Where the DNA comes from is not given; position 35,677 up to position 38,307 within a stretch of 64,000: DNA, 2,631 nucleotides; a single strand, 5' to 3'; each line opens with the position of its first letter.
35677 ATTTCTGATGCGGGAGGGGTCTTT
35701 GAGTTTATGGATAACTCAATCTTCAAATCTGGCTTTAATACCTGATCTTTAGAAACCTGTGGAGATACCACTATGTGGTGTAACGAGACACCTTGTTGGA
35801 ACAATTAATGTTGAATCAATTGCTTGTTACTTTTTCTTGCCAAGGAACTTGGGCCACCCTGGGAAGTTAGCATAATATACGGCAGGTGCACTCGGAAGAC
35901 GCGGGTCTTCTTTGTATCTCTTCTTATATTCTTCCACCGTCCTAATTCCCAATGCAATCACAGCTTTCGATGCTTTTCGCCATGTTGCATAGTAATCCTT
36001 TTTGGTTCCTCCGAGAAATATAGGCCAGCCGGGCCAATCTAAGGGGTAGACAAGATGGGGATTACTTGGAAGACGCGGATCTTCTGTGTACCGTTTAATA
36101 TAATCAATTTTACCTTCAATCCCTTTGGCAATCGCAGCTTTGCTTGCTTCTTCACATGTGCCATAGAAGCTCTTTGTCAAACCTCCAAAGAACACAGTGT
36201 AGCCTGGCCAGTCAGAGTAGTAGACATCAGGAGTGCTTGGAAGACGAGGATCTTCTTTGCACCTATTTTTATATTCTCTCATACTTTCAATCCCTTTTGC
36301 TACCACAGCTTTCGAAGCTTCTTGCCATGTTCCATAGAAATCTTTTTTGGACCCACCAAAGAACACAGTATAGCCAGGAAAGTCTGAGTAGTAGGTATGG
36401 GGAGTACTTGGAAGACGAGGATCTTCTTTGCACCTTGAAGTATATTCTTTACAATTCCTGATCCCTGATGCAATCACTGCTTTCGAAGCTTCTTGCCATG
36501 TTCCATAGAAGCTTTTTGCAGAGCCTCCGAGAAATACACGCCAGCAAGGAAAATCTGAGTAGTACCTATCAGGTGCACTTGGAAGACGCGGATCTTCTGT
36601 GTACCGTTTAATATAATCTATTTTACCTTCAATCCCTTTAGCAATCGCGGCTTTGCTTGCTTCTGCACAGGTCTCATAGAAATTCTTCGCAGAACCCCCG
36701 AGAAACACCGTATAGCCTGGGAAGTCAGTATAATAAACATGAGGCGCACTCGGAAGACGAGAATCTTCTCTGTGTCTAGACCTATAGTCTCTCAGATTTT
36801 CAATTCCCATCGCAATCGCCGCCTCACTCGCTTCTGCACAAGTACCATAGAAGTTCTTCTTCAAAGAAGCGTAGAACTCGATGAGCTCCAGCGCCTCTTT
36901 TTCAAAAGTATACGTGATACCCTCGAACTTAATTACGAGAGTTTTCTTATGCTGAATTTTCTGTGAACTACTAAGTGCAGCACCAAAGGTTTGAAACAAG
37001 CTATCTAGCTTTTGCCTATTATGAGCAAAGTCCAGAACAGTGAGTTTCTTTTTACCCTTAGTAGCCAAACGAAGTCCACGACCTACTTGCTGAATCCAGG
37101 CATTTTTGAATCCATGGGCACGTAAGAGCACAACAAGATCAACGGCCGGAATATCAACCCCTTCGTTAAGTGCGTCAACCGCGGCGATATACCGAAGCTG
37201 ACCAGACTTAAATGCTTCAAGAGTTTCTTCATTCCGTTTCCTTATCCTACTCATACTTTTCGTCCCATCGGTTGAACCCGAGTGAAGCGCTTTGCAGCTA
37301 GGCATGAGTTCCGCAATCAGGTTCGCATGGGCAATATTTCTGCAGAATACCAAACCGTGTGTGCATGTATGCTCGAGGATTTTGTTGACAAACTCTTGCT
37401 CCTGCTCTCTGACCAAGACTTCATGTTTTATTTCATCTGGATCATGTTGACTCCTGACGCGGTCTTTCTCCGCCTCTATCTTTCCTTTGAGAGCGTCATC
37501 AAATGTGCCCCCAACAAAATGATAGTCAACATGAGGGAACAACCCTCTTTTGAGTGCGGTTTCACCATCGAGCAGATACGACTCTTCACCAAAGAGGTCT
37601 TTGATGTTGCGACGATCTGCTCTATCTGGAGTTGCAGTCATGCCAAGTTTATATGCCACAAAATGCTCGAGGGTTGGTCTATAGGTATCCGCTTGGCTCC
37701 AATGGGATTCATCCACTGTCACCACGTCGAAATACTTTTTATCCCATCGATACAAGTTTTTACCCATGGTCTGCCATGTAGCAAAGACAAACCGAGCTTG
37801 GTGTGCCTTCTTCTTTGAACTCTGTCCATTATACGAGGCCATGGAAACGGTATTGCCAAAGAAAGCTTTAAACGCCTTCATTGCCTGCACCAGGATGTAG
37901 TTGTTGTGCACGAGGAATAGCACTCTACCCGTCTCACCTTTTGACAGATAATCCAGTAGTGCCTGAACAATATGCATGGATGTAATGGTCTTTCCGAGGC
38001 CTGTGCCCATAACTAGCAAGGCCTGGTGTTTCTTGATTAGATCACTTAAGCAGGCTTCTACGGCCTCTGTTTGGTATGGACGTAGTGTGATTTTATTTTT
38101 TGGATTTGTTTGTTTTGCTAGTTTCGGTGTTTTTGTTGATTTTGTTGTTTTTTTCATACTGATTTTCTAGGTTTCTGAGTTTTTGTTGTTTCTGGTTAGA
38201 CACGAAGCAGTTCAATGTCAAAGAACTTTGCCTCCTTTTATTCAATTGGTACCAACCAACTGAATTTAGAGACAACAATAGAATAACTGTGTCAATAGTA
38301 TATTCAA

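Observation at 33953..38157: SF2 helicase with six C-terminal integrase-type repeats, co-oriented with two membrane proteins and divergent from a TrmB-like regulator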

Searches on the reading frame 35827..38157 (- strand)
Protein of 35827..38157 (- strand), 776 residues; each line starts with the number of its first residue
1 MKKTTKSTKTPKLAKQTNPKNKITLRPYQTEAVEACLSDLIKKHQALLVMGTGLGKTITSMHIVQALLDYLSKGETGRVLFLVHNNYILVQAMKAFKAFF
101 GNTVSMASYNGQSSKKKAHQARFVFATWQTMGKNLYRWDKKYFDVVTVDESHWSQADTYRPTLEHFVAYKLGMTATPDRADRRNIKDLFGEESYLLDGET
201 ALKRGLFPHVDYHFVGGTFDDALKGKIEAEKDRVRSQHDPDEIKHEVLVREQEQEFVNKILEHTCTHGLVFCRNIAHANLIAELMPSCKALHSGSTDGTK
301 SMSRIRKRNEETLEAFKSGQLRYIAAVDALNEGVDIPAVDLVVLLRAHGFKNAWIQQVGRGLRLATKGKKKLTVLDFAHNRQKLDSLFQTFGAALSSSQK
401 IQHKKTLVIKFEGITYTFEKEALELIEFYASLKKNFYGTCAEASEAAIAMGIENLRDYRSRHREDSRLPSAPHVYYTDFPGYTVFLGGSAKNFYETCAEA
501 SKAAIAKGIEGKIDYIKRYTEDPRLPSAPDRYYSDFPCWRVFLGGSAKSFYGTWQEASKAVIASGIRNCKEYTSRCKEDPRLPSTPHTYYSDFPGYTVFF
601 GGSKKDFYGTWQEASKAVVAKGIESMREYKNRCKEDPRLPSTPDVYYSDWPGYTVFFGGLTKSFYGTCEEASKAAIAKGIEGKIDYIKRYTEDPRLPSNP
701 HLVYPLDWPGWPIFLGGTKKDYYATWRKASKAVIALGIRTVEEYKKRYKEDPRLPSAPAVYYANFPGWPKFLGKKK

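Call 3: search_protein_families(library=pfam, proteins=[window:35827-38157:-], max_evalue=0.01)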
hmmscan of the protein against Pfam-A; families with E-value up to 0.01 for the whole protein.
window:35827-38157:- (776 aa): 7 families
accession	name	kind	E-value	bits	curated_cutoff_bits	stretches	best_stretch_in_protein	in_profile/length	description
PF14882.11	INT_rpt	-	2.6e-64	213.7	26.5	6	628-676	1-53/55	Integrase repeat unit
PF04851.21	ResIII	-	6.4e-33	114.4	22.5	1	22-179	1-164/164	Type III restriction enzyme, res subunit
PF00271.37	Helicase_C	-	8.5e-11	42.5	23.5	1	257-364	6-109/110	Helicase conserved C-terminal domain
PF00270.35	DEAD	-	1.5e-10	41.5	26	1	26-178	1-161/167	DEAD/DEAH box helicase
PF18766.7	SWI2_SNF2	-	6.8e-10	39.4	26.7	1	28-191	1-169/221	SWI2/SNF2 ATPase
PF00176.29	SNF2-rel_dom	-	7.8e-05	22.4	24.9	1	28-177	1-163/290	SNF2-related domain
PF24963.1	DUF7768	-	0.0056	17.4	26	0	448-479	13-44/98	Domain of unknown function (DUF7768)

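Call 4: search_protein_families(library=padloc, proteins=[window:35827-38157:-], max_evalue=0.01)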
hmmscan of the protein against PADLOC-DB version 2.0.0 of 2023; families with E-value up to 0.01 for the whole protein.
window:35827-38157:- (776 aa): 28 families (the best 25 are shown)
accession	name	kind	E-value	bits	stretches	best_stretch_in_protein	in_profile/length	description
PDLC03658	mREase_IV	-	2.4e-37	126.1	1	42-407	241-586/953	Type IV methyl-directed restriction enzyme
PDLC03659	mREase_IV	-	4.6e-36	122.1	1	39-382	235-570/945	Type IV methyl-directed restriction enzyme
PDLC02707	PbeA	-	2.2e-33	113.8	1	6-378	234-630/672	PbeA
PDLC02704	PbeA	-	7.3e-27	92.1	1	7-378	238-644/682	PbeA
PDLC03047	REase_I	-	1.7e-25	87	2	16-193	335-507/1107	Type I restriction enzyme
PDLC03049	REase_I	-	1.8e-19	67.3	1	24-379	167-540/807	Type I restriction enzyme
PDLC02706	PbeA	-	4.3e-16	56.7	2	23-190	268-448/722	PbeA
PDLC02703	PbeA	-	4.3e-15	53.4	2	5-217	228-448/626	PbeA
PDLC03597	REase_MTase_IIG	-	8.5e-14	48.1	2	19-97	162-238/1646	Type IIG restriction enzyme-methyltransferase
PDLC03042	REase_I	-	3e-12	42.8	1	21-370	441-836/1170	Type I restriction enzyme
PDLC03051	REase_MTase_I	-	2.6e-09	32.8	1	22-101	175-252/1591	Type I restriction enzyme-methyltransferase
PDLC02705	PbeA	-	9.7e-09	31.9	1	257-377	516-632/691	PbeA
PDLC03048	REase_I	-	9.5e-08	28.6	1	23-260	239-496/976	Type I restriction enzyme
PDLC01439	typeIV_DinG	-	2.8e-06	24.3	1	253-340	394-473/575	CAS-IV-A; associated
PDLC04556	PDC-M27C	-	9.8e-06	22.2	1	23-128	34-136/892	-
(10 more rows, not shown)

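Call 9: search_protein_families(library=ncbifam, proteins=[window:35827-38157:-], max_evalue=0.01)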
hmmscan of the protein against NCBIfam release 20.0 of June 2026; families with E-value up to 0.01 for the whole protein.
window:35827-38157:- (776 aa): 24 families
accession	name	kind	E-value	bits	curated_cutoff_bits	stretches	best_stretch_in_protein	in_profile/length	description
NF046051.1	restrict_EcoAI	equivalog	1.3e-37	129.6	550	1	9-383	141-534/768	EcoAI/FtnUII family type I restriction enzme subunit R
NF053632.1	heli_RadD_YejH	equivalog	1.1e-28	99.9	720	2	254-384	237-361/573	DNA repair helicase RadD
NF008521.0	PRK11448.1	equivalog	3.1e-22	78.5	729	2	10-179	400-596/1123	type I restriction-modification system endonuclease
TIGR04095.1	dnd_restrict_1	equivalog_domain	3.4e-22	79.1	600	2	19-215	4-210/451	DNA phosphorothioation system restriction enzyme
NF010337.0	PRK13766.1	equivalog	1.1e-16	60.1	610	2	20-178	12-174/781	Hef nuclease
NF045503.1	repair_heli_XPB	equivalog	1.1e-10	40.8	610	1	12-368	171-512/548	DNA repair helicase XPB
NF010338.0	PRK13767.1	equivalog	4.4e-07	28.5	849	1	283-376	304-398/877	ATP-dependent helicase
TIGR03817.1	DECH_helic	hypoth_equivalog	1.4e-06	26.9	874.1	1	314-375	323-381/742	helicase/secretion neighborhood putative DEAH-box helicase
NF004066.1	PRK05580.1-3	equivalog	3.3e-06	25.7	813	1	12-107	240-330/788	primosomal protein N'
NF003673.1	PRK05298.1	equivalog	1.2e-05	23.9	743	0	311-364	484-542/653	excinuclease ABC subunit UvrB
TIGR04121.1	DEXH_lig_assoc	equivalog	2.3e-05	22.3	850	1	290-361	280-343/804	ligase-associated DNA damage response DEXH box helicase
NF007882.0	PRK10590.1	equivalog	6.6e-05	22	743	1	252-369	231-344/456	ATP-dependent RNA helicase RhlE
TIGR00631.1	uvrb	equivalog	7.9e-05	21.1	750.1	0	311-364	484-542/658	excinuclease ABC subunit UvrB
NF012027.0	PRK15483.1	equivalog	0.00013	20.1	564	1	321-365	502-546/986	type III restriction-modification system endonuclease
TIGR01389.1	recQ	equivalog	0.00036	19.1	640.2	1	231-405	189-356/591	DNA helicase RecQ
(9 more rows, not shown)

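Call 10: search_protein_families(library=phrogs, proteins=[window:35827-38157:-], max_evalue=0.01)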
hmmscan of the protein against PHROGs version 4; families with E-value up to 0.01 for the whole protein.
window:35827-38157:- (776 aa): 12 families
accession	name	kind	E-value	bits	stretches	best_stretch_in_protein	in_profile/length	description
phrog_16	-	DNA, RNA and nucleotide metabolism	1.4e-62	213.2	1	16-405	264-621/986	DNA helicase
phrog_16694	-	unknown function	6.9e-23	81.5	1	4-378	255-675/1010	-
phrog_62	-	DNA, RNA and nucleotide metabolism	6e-17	61.4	1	16-180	688-852/1881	DNA helicase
phrog_9690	-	DNA, RNA and nucleotide metabolism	8.4e-14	52.3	1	115-380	14-271/306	DNA helicase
phrog_16259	-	DNA, RNA and nucleotide metabolism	6.3e-09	36.5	1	21-167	114-249/330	DNA helicase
phrog_6819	-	DNA, RNA and nucleotide metabolism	1.6e-07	31.2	1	19-169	15-161/645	Holliday junction branch migration helicase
phrog_14619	-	DNA, RNA and nucleotide metabolism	1.2e-06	29.3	1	18-95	113-184/314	DNA helicase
phrog_3830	-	unknown function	4.1e-06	26.3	1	15-194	257-457/1032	-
phrog_11902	-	unknown function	4.8e-05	22.6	1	308-368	492-551/1000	-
phrog_30539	-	unknown function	0.00013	22.9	0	675-694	19-38/69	-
phrog_2488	-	DNA, RNA and nucleotide metabolism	0.00031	20.6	1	12-100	8-95/579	DNA helicase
phrog_26518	-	unknown function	0.0094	17.2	0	670-691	43-64/80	-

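Call 11: find_homologous_proteins(query=window:35827-38157:-, max_evalue=0.00001)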
Query window:35827-38157:- (776 aa): 460 proteins with E <= 0.00001 among 8000 candidates; the best 120 are listed.
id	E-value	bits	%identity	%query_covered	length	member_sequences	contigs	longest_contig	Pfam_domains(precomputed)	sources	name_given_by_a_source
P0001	0.0e+0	1814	100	100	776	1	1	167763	PF00270.36,PF18766.8,PF00271.38,PF04851.22,PF14882.12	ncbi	-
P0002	2.4e-187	643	69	55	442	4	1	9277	PF00271.38,PF14882.12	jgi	jgi:superfamily II DNA/RNA helicase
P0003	6.5e-186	638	43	97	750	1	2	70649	PF00270.36,PF18766.8,PF00271.38,PF04851.22,PF14882.12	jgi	jgi:superfamily II DNA or RNA helicase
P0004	2.5e-156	540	40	90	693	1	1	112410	PF00270.36,PF18766.8,PF00271.38,PF04851.22,PF14882.12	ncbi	-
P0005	3.0e-155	537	39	82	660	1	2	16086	PF00270.36,PF18766.8,PF00271.38,PF04851.22,PF14882.12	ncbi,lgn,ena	-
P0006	2.7e-151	524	42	82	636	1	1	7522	PF00270.36,PF18766.8,PF00271.38,PF04851.22,PF14882.12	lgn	-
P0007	1.0e-140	489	41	75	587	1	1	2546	PF00270.36,PF18766.8,PF00271.38,PF04851.22,PF14882.12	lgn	-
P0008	3.2e-140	487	40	82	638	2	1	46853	PF00271.38,PF04851.22,PF14882.12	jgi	-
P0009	1.0e-139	486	38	89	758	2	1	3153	PF00270.36,PF18766.8,PF00271.38,PF04851.22,PF14882.12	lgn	-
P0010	1.7e-138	481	39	90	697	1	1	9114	PF00270.36,PF18766.8,PF00271.38,PF04851.22,PF14882.12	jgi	jgi:superfamily II DNA or RNA helicase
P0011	1.7e-135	472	40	83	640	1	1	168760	PF00270.36,PF18766.8,PF00271.38,PF04851.22,PF14882.12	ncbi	-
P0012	4.3e-134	467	39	89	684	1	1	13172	PF00270.36,PF18766.8,PF00271.38,PF04851.22,PF14882.12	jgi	jgi:superfamily II DNA or RNA helicase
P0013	3.7e-131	457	38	82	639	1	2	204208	PF00270.36,PF18766.8,PF00271.38,PF04851.22,PF14882.12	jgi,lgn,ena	-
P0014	4.9e-131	457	37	90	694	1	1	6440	PF00270.36,PF18766.8,PF00271.38,PF04851.22,PF14882.12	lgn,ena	-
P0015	6.3e-131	456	38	97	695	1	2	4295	PF00270.36,PF18766.8,PF00271.38,PF04851.22,PF14882.12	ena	-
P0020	8.4e-119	416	39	74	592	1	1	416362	PF00270.36,PF18766.8,PF00271.38,PF04851.22,PF14882.12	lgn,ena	-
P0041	1.5e-55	207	31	76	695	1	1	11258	PF00270.36,PF00176.30,PF18780.7,PF18766.8,PF00271.38,PF04851.22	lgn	-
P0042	1.2e-52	198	37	47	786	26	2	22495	PF00270.36,PF18780.7,PF18766.8,PF00271.38,PF04851.22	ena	-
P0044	2.2e-51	193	29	81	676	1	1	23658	PF00270.36,PF18766.8,PF00271.38,PF04851.22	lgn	-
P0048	5.5e-38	149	36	44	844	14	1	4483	PF00270.36,PF13091.13,PF11907.14,PF00271.38,PF04851.22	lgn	-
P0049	1.7e-37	147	34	48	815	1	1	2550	PF00270.36,PF13091.13,PF00271.38,PF04851.22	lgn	-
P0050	1.3e-36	145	35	44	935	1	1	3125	PF00270.36,PF13091.13,PF11907.14,PF18766.8,PF00271.38,PF04851.22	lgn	-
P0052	2.8e-36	143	30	63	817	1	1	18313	PF00270.36,PF18780.7,PF13091.13,PF00271.38,PF04851.22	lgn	-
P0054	4.3e-36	143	34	44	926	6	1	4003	PF00270.36,PF11907.14,PF00271.38,PF04851.22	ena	-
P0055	4.5e-36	143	34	44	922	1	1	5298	PF00270.36,PF13091.13,PF11907.14,PF00271.38,PF26350.1,PF04851.22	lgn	-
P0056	4.5e-36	143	34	44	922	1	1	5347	PF00270.36,PF13091.13,PF11907.14,PF00271.38,PF26350.1,PF04851.22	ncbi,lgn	-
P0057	1.9e-35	141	33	44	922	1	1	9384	PF00270.36,PF11907.14,PF00271.38,PF04851.22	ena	-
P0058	1.9e-35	141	33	44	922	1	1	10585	PF00270.36,PF11907.14,PF00271.38,PF04851.22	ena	-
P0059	3.6e-35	140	35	44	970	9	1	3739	PF00270.36,PF13091.13,PF11907.14,PF18766.8,PF00271.38,PF26350.1,PF04851.22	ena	-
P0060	4.2e-35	140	31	46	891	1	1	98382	PF00270.36,PF18766.8,PF00271.38,PF04851.22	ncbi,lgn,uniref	ncbi:DEAD/DEAH box helicase [Enterococcus faecalis]|uniref:DEAD/DEAH box helicase n=1 Tax=Enterococc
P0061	6.3e-35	139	33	44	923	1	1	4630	PF00270.36,PF11907.14,PF00271.38,PF04851.22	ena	-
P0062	6.7e-35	139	33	44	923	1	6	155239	PF00270.36,PF11907.14,PF00271.38,PF04851.22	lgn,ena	-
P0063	7.2e-35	139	33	44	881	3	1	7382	PF00270.36,PF13091.13,PF11907.14,PF00271.38,PF04851.22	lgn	-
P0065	9.1e-35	138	29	58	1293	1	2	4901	PF13489.13,PF00270.36,PF00717.29,PF13649.13,PF13091.13,PF11907.14,PF18766.8,PF00271.38,PF08241.19,PF08242.19,PF04851.22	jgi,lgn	jgi:superfamily II DNA or RNA helicase/SAM-dependent methyltransferase/SOS-response transcriptional 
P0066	1.1e-34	138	34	47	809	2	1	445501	PF00270.36,PF18780.7,PF13091.13,PF00271.38,PF04851.22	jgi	jgi:superfamily II DNA or RNA helicase/HKD family nuclease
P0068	1.5e-34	138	36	44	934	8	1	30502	PF00270.36,PF13091.13,PF11907.14,PF00271.38,PF26350.1,PF04851.22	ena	-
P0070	2.1e-34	137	33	44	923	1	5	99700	PF00270.36,PF11907.14,PF00271.38,PF04851.22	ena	-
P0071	2.8e-34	137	35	48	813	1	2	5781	PF00270.36,PF13091.13,PF00271.38,PF04851.22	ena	-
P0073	7.6e-34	135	33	51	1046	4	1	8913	PF00270.36,PF13091.13,PF11907.14,PF18766.8,PF00271.38,PF04851.22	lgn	-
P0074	7.8e-34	135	33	44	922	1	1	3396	PF00270.36,PF11907.14,PF00271.38,PF04851.22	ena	-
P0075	8.1e-34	135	33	44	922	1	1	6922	PF00270.36,PF11907.14,PF00271.38,PF04851.22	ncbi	-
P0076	1.2e-33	135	32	47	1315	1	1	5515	PF11969.14,PF00270.36,PF01230.30,PF00717.29,PF13091.13,PF18766.8,PF00271.38,PF04851.22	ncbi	-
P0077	1.7e-33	134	32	48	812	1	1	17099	PF00270.36,PF13091.13,PF18766.8,PF00271.38,PF04851.22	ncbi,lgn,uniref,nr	ncbi:DEAD/DEAH box helicase family protein [Alteribacillus iranensis]|uniref:Superfamily II DNA or R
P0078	2.4e-33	134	34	44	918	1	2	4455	PF00270.36,PF13091.13,PF11907.14,PF00271.38,PF26350.1,PF04851.22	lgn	-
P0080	3.2e-33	133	33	44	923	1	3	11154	PF00270.36,PF13091.13,PF11907.14,PF00271.38,PF04851.22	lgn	-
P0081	4.1e-33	133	32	44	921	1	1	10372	PF00270.36,PF13091.13,PF11907.14,PF00271.38,PF26350.1,PF04851.22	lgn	-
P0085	1.9e-32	131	32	46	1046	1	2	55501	PF00270.36,PF13091.13,PF09565.17,PF11907.14,PF18766.8,PF00271.38,PF04851.22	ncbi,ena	-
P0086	2.0e-32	131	33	50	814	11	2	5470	PF00270.36,PF18780.7,PF13091.13,PF00271.38,PF04851.22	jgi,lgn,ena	-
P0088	2.5e-32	130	31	46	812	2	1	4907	PF00270.36,PF13091.13,PF18766.8,PF00271.38,PF04851.22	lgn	-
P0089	2.6e-32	130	30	50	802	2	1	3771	PF00270.36,PF13091.13,PF18766.8,PF00271.38,PF04851.22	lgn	-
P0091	3.3e-32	130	31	48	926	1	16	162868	PF13091.13,PF11907.14,PF18766.8,PF00271.38,PF26350.1,PF04851.22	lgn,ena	-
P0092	3.8e-32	130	32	49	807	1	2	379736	PF00270.36,PF13091.13,PF18766.8,PF00271.38,PF04851.22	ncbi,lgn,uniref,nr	ncbi:DEAD/DEAH box helicase family protein [Peribacillus kribbensis]|uniref:DEAD/DEAH box helicase f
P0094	5.1e-32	129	31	48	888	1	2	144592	PF13091.13,PF11907.14,PF18766.8,PF00271.38,PF26350.1,PF04851.22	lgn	-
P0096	7.9e-32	129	32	43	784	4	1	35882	PF13091.13,PF00271.38,PF04851.22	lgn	-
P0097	8.3e-32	129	32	50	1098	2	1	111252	PF00270.36,PF00717.29,PF13091.13,PF18766.8,PF00271.38,PF04851.22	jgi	-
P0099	8.4e-32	129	31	46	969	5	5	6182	PF00270.36,PF13091.13,PF11907.14,PF00271.38,PF04851.22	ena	-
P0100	8.6e-32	129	32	43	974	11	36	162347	PF00270.36,PF13091.13,PF11907.14,PF18766.8,PF00271.38,PF26350.1,PF04851.22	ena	-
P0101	8.9e-32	129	32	44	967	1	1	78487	PF00270.36,PF13091.13,PF09565.17,PF11907.14,PF18766.8,PF00271.38,PF26350.1,PF04851.22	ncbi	ncbi:MAG: DUF3427 domain-containing protein [Saccharofermentanales bacterium]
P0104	1.1e-31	128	31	52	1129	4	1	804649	PF11969.14,PF01230.30,PF13091.13,PF00271.38,PF04851.22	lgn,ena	-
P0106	1.9e-31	127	32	46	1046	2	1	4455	PF00270.36,PF13091.13,PF09565.17,PF11907.14,PF18766.8,PF00271.38,PF04851.22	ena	-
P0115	9.3e-31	125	34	44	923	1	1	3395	PF00270.36,PF11907.14,PF00271.38,PF26350.1,PF04851.22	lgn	-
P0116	9.6e-31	125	31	48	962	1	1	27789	PF00270.36,PF13091.13,PF11907.14,PF18766.8,PF00271.38,PF26350.1,PF04851.22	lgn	-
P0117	1.1e-30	125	31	46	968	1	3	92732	PF00270.36,PF13091.13,PF11907.14,PF18766.8,PF00271.38,PF26350.1,PF04851.22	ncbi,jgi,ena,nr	ncbi:MAG TPA: DEAD/DEAH box helicase [Aeromicrobium sp.]|nr:DEAD/DEAH box helicase [Aeromicrobium sp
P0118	1.1e-30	125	32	49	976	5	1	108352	PF00270.36,PF13091.13,PF11907.14,PF18766.8,PF00271.38,PF26350.1,PF04851.22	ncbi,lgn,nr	ncbi:MAG: DEAD/DEAH box helicase [Lachnospiraceae bacterium]|nr:DEAD/DEAH box helicase [Lachnospirac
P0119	1.6e-30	124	29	58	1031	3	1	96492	PF00270.36,PF13091.13,PF11907.14,PF18766.8,PF00271.38,PF04851.22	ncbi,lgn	-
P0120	1.6e-30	124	32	43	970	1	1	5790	PF00270.36,PF13091.13,PF11907.14,PF18766.8,PF00271.38,PF26350.1,PF04851.22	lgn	-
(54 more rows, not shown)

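Call 12: find_encoding_contigs(protein=P0001, flank=10000, max_places=3)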
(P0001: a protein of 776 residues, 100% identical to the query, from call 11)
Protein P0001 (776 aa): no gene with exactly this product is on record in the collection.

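Call 13: find_encoding_contigs(protein=P0003, flank=8000, max_places=3)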
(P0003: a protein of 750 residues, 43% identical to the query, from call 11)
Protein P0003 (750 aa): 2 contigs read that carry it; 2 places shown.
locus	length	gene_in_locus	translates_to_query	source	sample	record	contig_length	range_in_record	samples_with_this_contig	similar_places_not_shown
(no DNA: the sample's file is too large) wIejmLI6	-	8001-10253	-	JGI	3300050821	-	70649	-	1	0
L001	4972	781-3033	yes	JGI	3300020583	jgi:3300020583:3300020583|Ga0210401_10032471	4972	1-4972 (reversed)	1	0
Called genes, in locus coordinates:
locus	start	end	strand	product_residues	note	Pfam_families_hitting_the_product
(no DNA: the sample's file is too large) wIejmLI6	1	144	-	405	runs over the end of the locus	-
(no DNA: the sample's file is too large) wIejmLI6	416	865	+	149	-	-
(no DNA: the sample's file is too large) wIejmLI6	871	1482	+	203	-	-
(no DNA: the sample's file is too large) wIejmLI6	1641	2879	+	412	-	PF02450:LCAT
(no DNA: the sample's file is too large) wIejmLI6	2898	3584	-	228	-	PF07724:AAA_2, PF10431:ClpB_D2-small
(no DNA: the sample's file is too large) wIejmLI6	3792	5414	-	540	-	PF17871:AAA_lid_9 (weak)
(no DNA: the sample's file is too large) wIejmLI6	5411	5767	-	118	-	-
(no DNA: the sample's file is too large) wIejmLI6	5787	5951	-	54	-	-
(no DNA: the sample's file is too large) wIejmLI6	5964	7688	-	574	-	PF01656:CbiA (faint), PF06418:CTP_synth_N, PF00117:GATase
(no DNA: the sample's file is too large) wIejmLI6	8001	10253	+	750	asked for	PF00270:DEAD (weak), PF04851:ResIII, PF18766:SWI2_SNF2 (weak), PF00271:Helicase_C, PF14882:INT_rpt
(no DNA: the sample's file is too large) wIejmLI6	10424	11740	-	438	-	PF00512:HisKA, PF02518:HATPase_c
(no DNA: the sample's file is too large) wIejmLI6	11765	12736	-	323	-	PF02739:5_3_exonuc_N, PF01367:5_3_exonuc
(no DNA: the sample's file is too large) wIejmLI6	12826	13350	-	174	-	PF01936:NYN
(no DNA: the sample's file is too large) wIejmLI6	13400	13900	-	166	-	PF02367:TsaE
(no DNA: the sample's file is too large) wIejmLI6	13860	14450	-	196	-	PF00932:LTD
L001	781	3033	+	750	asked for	PF00270:DEAD (weak), PF04851:ResIII, PF18766:SWI2_SNF2 (weak), PF00271:Helicase_C, PF14882:INT_rpt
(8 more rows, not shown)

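Call 14: find_encoding_contigs(protein=P0004, flank=8000, max_places=2)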
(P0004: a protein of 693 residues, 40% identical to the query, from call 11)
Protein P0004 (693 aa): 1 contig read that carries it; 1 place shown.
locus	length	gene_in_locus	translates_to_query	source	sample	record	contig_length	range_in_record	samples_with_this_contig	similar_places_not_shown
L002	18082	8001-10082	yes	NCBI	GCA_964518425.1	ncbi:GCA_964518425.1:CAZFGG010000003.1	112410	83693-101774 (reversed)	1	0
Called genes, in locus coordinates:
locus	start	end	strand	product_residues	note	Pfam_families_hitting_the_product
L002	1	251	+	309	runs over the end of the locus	PF02195:ParB_N, PF17762:HTH_ParB, PF23552:ParB_C (weak)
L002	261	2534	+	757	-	PF12895:ANAPC3 (faint), PF21033:RMD1-3 (faint), PF13429:TPR_15, PF24575:TPR_Slam (weak), PF14559:TPR_19 (weak), PF23914:TPR_CcmH_CycH (weak), PF14559:TPR_19, PF13428:TPR_14 (weak), +9 more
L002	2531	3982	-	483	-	PF13328:HD_4, PF01966:HD, PF04607:RelA_SpoT, PF02824:TGS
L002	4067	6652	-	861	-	PF01751:Toprim, PF01131:Topoisom_bac, PF13368:Toprim_C_rpt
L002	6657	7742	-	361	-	PF02481:DNA_processg_A, PF17782:WHD_DprA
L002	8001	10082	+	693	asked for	PF00270:DEAD, PF04851:ResIII, PF18766:SWI2_SNF2, PF00271:Helicase_C, PF14882:INT_rpt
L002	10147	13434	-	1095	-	PF17757:UvrB_inter, PF02559:CarD_TRCF_RID, PF00270:DEAD, PF04851:ResIII, PF00271:Helicase_C, PF03461:TRCF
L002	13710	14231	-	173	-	PF01195:Pept_tRNA_hydro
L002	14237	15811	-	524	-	PF03816:LytR_cpsA_psr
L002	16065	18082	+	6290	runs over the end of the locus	PF00376:MerR (weak), PF12728:HTH_17 (weak), PF13411:MerR_1 (faint), PF11797:WxLIP_HBD (faint)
